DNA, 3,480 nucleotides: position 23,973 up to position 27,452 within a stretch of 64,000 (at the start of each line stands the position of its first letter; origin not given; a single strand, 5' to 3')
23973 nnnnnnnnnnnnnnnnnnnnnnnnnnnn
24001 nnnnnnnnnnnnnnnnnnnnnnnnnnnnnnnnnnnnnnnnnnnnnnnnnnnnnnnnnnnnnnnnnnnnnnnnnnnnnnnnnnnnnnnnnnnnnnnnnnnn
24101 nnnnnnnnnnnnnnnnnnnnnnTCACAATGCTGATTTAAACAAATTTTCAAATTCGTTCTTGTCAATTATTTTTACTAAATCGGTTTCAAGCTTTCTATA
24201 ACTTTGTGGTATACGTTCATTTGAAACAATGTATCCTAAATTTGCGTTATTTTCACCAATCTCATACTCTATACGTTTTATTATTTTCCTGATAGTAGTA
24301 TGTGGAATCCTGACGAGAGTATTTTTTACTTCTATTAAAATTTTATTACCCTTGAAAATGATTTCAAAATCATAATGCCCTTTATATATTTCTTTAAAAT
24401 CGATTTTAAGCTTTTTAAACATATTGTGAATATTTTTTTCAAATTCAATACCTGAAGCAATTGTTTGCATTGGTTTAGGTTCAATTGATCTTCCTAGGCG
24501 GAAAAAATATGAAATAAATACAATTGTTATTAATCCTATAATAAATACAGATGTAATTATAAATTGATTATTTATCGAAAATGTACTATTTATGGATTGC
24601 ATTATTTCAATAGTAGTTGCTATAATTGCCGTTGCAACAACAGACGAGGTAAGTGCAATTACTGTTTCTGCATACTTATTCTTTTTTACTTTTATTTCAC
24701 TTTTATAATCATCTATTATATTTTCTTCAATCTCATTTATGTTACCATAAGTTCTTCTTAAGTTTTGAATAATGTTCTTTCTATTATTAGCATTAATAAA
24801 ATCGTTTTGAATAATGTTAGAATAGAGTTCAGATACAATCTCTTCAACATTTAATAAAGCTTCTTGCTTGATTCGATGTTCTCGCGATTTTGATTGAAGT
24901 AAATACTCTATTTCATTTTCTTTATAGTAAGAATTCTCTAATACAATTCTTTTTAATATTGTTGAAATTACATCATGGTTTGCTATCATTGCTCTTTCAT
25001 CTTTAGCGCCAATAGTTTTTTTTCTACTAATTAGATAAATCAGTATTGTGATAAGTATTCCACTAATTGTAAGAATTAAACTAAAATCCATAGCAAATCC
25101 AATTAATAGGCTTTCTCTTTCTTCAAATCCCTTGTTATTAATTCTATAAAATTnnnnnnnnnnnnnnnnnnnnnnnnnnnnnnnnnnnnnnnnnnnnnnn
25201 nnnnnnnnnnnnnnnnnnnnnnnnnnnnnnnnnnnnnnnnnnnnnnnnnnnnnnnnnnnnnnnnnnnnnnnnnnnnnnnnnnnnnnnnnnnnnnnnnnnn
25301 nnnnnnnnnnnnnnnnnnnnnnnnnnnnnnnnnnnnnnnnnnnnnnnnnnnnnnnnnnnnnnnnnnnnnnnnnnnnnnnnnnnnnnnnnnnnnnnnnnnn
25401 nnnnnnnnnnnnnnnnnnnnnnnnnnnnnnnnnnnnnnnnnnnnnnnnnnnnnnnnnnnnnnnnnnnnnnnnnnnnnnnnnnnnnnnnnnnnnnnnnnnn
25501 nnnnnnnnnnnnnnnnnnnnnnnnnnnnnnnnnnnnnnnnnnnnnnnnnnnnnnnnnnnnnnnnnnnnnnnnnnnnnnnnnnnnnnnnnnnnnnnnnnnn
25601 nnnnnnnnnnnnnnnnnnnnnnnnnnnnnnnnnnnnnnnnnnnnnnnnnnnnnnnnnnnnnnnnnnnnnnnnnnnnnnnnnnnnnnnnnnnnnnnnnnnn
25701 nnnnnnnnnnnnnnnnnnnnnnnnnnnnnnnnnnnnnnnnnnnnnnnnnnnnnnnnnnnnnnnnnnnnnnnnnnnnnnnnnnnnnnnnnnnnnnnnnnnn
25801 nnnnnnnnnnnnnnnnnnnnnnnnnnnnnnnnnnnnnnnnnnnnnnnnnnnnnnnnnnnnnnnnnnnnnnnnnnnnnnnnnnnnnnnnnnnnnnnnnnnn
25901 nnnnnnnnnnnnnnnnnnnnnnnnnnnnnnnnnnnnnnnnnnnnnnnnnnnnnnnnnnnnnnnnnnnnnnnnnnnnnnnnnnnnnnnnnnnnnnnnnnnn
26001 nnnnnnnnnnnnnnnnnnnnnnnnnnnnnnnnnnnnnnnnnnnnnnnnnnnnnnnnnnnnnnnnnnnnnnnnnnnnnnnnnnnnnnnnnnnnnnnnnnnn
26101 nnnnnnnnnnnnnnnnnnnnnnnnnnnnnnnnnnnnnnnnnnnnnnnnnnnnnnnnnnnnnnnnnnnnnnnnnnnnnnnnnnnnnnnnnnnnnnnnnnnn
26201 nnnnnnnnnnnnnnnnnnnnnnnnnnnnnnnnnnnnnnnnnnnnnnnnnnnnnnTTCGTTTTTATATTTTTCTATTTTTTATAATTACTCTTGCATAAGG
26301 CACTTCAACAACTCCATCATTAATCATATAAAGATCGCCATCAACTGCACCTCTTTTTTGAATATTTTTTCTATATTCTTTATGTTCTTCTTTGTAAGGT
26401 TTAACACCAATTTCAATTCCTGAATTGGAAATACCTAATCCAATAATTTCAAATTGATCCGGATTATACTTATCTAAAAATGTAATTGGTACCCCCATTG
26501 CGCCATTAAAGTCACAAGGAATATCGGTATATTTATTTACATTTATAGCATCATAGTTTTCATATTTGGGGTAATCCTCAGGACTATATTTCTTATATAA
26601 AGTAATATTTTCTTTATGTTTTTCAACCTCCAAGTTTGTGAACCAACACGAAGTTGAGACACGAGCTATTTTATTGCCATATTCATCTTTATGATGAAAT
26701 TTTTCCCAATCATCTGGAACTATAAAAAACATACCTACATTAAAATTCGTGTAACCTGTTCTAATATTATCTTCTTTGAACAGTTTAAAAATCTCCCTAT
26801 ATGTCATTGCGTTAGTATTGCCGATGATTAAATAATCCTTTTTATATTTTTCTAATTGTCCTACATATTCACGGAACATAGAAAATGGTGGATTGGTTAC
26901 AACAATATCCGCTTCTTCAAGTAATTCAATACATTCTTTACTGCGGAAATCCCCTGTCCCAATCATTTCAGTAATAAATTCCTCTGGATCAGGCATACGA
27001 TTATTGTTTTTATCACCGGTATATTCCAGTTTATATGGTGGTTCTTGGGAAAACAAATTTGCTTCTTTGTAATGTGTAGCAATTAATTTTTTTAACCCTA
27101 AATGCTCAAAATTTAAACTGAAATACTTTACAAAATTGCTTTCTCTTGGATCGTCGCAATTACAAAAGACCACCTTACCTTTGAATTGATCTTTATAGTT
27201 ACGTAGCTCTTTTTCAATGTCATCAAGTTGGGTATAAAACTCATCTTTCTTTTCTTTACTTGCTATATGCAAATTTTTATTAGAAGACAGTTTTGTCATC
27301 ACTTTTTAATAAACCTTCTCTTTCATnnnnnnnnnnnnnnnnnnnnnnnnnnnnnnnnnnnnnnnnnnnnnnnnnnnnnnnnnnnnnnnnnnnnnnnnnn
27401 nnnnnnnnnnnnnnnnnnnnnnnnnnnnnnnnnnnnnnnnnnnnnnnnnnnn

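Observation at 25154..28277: R-M-like module with two different methyltransferases and a DUF262(ParB-like)-HNH nuclease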

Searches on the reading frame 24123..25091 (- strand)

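Call 3: search_protein_families(library=pfam, proteins=[window:24123-25091:-], max_evalue=0.01)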
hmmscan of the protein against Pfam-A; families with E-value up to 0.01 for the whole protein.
window:24123-25091:- (322 aa): 1 family
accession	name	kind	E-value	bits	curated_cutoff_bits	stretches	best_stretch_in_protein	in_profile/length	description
PF20990.2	DUF2207_C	-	0.0086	16.2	33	0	38-197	28-184/247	Predicted membrane protein (DUF2207) C-terminal domain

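Call 4: search_protein_families(library=padloc, proteins=[window:24123-25091:-], max_evalue=0.01)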
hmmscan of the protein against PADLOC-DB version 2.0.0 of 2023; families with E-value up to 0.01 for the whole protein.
window:24123-25091:- (322 aa): 0 families

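Call 5: search_protein_families(library=ncbifam, proteins=[window:24123-25091:-], max_evalue=0.01)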
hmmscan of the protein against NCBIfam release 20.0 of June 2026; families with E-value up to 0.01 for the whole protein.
window:24123-25091:- (322 aa): 0 families

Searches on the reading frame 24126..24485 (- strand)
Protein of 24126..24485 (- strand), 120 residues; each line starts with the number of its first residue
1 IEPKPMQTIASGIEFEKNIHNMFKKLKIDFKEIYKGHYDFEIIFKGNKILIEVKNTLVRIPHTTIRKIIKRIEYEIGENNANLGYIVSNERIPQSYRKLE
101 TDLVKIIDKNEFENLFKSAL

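Call 92: search_protein_families(library=pfam, proteins=[window:24126-24485:-], max_evalue=5)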
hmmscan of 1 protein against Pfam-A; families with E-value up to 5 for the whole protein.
seq(120 aa): 3 families
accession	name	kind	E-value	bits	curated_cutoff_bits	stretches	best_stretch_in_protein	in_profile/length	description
PF04471.18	Mrr_cat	-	0.0068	17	21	1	11-115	5-114/115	Restriction endonuclease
PF01719.23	Rep_OBD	-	0.015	15.9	24.6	1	30-73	47-90/121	Plasmid replication protein, origin binding domain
PF13020.12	NOV_C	-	0.019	15.5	22.1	1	32-81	26-71/91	Protein NO VEIN, C-terminal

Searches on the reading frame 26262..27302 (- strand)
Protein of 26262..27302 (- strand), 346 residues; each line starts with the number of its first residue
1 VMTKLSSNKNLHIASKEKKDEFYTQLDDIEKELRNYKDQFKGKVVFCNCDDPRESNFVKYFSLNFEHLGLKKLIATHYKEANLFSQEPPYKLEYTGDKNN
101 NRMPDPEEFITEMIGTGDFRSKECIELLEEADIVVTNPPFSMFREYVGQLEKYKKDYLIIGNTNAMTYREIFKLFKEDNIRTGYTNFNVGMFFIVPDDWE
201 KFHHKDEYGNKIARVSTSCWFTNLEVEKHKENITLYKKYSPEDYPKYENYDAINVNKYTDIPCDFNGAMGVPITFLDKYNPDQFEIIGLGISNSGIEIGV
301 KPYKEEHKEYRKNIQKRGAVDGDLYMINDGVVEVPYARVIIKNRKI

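Call 3: search_protein_families(library=pfam, proteins=[window:26262-27302:-], max_evalue=0.01)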
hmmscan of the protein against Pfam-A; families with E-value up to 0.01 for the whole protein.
window:26262-27302:- (346 aa): 1 family
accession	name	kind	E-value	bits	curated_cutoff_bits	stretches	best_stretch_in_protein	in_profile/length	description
PF13651.11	EcoRI_methylase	-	1.7e-122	409.5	26.4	1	10-343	1-344/345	Adenine-specific methyltransferase EcoRI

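Call 4: search_protein_families(library=padloc, proteins=[window:26262-27302:-], max_evalue=0.01)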
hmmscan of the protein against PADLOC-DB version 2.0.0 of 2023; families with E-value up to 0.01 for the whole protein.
window:26262-27302:- (346 aa): 1 family
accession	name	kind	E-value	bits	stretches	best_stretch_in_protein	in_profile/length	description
PDLC03297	MTase_II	-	2.9e-110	366.8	1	4-345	3-329/332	Type II methyltransferase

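Call 5: search_protein_families(library=ncbifam, proteins=[window:26262-27302:-], max_evalue=0.01)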
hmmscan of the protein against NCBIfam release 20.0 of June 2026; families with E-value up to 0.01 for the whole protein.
window:26262-27302:- (346 aa): 0 families

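Call 56: search_dna_similar(query=window:26262-27302:-, collection=plasmids, mode=protein, max_rows=60, rows=spread)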
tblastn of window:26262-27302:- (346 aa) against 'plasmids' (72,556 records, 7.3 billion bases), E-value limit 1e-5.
Records with a match: 77; places in all: 84; records where one place covers at least 80% of the query: 65.
Best place of each record, by identity: <60% 77.
By first word of the organism name: Enterococcus 12; Lactiplantibacillus 9; Escherichia 6; Raoultella 4; Variovorax 3; Klebsiella 3; Leuconostoc 3; Rhodococcus 3; Apilactobacillus 3; Gordonia 2; and 24 more.
By predicted mobility (MOB-suite, as given by PLSDB): non-mobilizable 34; mobilizable 29; conjugative 14.
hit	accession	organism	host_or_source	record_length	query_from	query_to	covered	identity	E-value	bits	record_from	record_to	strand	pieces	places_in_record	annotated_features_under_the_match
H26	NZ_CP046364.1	Macrococcoides canis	dog,swabs,ear infection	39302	9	346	98%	57.8%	1e-122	395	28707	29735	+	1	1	adenine-specific methyltransferase EcoRI family protein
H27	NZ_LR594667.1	Variovorax sp. SRS16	linuron-contaminated soil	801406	6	346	99%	56.3%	6e-118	382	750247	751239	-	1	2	adenine-specific methyltransferase EcoRI family protein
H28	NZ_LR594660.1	Variovorax sp. PBL-H6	linuron-contaminated soil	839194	6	346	99%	56.3%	6e-118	382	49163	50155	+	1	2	adenine-specific methyltransferase EcoRI family protein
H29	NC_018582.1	Gordonia sp. KTR9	-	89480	6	342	97%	51.9%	3e-97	322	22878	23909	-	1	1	adenine-specific methyltransferase EcoRI family protein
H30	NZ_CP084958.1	Sulfitobacter indolifex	cell culture,Seawater from the North ...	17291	2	341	98%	50.7%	5e-99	327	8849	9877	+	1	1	adenine-specific methyltransferase EcoRI family protein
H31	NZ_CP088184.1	Enterococcus hirae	Sus scrofa domesticus,whole ...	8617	5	288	82%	59.9%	4e-102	336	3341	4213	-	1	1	adenine-specific methyltransferase EcoRI family protein | hypothetical protein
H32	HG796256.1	uncultured bacterium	-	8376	5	345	99%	48.0%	1e-95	317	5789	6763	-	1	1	CDS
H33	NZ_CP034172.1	Chryseobacterium taklimakanense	Homo sapiens,Blood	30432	8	292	82%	57.4%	1e-78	320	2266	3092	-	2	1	none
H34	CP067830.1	Klebsiella pneumoniae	Homo sapiens,urine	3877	1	346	100%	45.8%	5e-80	271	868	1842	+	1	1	adenine-specific methyltransferase EcoRI family protein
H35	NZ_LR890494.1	Klebsiella pneumoniae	Homo sapiens,urine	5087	2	346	100%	45.3%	3e-76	261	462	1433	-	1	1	adenine-specific methyltransferase EcoRI family protein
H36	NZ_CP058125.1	Klebsiella michiganensis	culture,Freshwater sample from upstream ...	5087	2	346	100%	45.3%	3e-76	261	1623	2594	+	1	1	adenine-specific methyltransferase EcoRI family protein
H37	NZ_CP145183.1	Raoultella ornithinolytica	Hospital waste water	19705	2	346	100%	45.3%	3e-76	261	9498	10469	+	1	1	adenine-specific methyltransferase EcoRI family protein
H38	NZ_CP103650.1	Escherichia coli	Homo sapiens,blood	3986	1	346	100%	44.4%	7e-80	271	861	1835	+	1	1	adenine-specific methyltransferase EcoRI family protein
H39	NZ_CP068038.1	Escherichia coli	swine,intestinal tract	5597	1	346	100%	44.4%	1e-79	271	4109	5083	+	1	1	adenine-specific methyltransferase EcoRI family protein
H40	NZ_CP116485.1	Escherichia coli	Homo sapiens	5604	1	346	100%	44.4%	1e-79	271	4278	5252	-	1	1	adenine-specific methyltransferase EcoRI family protein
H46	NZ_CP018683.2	Vibrio harveyi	Trachinotus ovatus,liver of diseased ...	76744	1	292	84%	49.8%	3e-85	288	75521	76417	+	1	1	adenine-specific methyltransferase EcoRI family protein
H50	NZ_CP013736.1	Campylobacter coli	organic chicken farm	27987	2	301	87%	45.1%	3e-64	227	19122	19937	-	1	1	adenine-specific methyltransferase EcoRI family protein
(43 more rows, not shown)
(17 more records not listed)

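Call 58: get_annotated_region(hit=H39, flank=2500)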
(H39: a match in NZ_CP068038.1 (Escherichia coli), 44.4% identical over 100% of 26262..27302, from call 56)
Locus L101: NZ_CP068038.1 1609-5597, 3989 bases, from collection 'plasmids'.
description: Escherichia coli strain U90 plasmid pU90-3, complete sequence
organism: Escherichia coli (NCBI taxid 562)
taxonomy: Bacteria; Pseudomonadota; Gammaproteobacteria; Enterobacterales; Enterobacteriaceae; Escherichia; Escherichia coli
host: -; source: swine,intestinal tract; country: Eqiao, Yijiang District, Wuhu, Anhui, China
typing (MOB-suite, as given by PLSDB): mobilizable; replicon rep_cluster_2350,rep_cluster_2370; relaxase MOBP
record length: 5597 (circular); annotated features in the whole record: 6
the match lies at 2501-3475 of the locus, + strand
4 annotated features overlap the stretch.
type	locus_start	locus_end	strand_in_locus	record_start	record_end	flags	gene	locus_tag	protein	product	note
CDS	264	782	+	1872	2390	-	-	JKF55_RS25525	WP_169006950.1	MbeB family mobilization protein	-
CDS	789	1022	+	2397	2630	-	-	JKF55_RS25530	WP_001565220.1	MbeD family mobilization/exclusion protein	-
CDS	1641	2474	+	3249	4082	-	-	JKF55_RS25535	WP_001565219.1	type-2 restriction enzyme EcoRI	-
CDS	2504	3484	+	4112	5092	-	-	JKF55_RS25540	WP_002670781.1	adenine-specific methyltransferase EcoRI family protein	-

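Call 59: get_annotated_region(hit=H35, flank=2500)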
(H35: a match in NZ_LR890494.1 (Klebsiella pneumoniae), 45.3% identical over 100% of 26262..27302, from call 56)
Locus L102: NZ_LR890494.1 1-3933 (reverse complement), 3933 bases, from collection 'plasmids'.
description: Klebsiella pneumoniae strain INF018 isolate INF018 plasmid 2, complete sequence
organism: Klebsiella pneumoniae (NCBI taxid 573)
taxonomy: Bacteria; Pseudomonadota; Gammaproteobacteria; Enterobacterales; Enterobacteriaceae; Klebsiella; Klebsiella pneumoniae
host: -; source: Homo sapiens,urine; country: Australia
typing (MOB-suite, as given by PLSDB): mobilizable; replicon rep_cluster_2335,rep_cluster_2358; relaxase MOBP,MOBP
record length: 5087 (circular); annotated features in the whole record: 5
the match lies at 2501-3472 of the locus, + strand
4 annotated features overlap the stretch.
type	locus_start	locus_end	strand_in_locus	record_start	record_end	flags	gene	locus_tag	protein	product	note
CDS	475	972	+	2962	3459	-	-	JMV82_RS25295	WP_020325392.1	MbeB family mobilization protein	-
CDS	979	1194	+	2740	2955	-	-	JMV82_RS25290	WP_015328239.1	MbeD family mobilization/exclusion protein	-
CDS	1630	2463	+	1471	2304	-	-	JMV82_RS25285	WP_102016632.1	EcoRI family type II restriction endonuclease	GO:0009307 - DNA restriction-modification system [Evidence IEA]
CDS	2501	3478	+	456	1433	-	-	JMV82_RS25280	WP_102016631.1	adenine-specific methyltransferase EcoRI family protein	-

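Call 60: get_annotated_region(hit=H50, flank=2500)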
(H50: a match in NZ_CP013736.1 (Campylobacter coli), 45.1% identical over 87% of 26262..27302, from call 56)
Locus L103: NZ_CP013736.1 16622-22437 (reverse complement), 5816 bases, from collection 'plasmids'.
description: Campylobacter coli strain OR12 plasmid pOR12CC42, complete sequence
organism: Campylobacter coli (NCBI taxid 195)
taxonomy: Bacteria; Campylobacterota; Epsilonproteobacteria; Campylobacterales; Campylobacteraceae; Campylobacter; Campylobacter coli
host: -; source: organic chicken farm; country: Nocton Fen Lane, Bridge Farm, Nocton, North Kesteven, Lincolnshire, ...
typing (MOB-suite, as given by PLSDB): conjugative; relaxase MOBP; mating-pair formation MPF_T
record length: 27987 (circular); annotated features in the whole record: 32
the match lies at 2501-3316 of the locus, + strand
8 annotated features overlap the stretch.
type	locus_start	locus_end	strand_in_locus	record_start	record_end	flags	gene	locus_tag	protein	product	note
CDS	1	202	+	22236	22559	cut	-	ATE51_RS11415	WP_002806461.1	hypothetical protein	-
CDS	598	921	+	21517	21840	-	-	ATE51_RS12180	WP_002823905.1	hypothetical protein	-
CDS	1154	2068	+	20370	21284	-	-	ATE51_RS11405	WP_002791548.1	hypothetical protein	-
CDS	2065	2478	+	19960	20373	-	-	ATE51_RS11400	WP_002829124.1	type II toxin-antitoxin system VapC family toxin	-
CDS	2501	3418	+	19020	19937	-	-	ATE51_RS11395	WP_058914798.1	adenine-specific methyltransferase EcoRI family protein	-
CDS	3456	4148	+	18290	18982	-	-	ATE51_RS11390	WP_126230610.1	hypothetical protein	-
CDS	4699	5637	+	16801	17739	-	trbB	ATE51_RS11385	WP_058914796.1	P-type conjugative transfer ATPase TrbB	-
CDS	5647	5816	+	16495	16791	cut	-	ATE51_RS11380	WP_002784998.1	TrbC/VirB2 family protein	-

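Call 61: get_annotated_region(hit=H46, flank=2500)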
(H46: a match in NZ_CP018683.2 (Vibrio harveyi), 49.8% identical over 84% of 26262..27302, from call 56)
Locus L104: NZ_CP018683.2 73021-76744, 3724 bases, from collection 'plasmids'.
description: Vibrio harveyi strain QT520 plasmid p2, complete sequence
organism: Vibrio harveyi (NCBI taxid 669)
taxonomy: Bacteria; Pseudomonadota; Gammaproteobacteria; Vibrionales; Vibrionaceae; Vibrio; Vibrio harveyi
host: -; source: Trachinotus ovatus,liver of diseased deep sea cage-cultured grouper; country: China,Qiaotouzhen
typing (MOB-suite, as given by PLSDB): conjugative; replicon rep_cluster_1500; relaxase MOBF; mating-pair formation MPF_F
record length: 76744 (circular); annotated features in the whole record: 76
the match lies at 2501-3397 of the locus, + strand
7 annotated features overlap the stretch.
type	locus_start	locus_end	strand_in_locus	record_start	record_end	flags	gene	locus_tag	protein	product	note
CDS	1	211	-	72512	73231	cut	-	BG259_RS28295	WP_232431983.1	FRG domain-containing protein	-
CDS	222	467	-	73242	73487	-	-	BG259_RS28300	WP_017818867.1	hypothetical protein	-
CDS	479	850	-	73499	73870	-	-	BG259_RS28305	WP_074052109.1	hypothetical protein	-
CDS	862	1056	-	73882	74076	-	-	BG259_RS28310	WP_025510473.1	hypothetical protein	-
CDS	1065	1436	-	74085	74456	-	-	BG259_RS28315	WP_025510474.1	DNA-binding protein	-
CDS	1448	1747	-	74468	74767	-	-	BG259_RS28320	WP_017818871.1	type II toxin-antitoxin system HigB family toxin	-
CDS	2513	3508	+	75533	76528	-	-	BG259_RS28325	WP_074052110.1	adenine-specific methyltransferase EcoRI family protein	-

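Call 72: search_solved_structures(query=window:26262-27299:-, max_evalue=1)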
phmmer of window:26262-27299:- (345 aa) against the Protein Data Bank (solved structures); distinct sequences matched with E-value up to 1: 1.
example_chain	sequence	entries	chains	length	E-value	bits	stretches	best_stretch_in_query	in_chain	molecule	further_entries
4gib_A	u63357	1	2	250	0.1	15.1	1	96-177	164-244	Beta-phosphoglucomutase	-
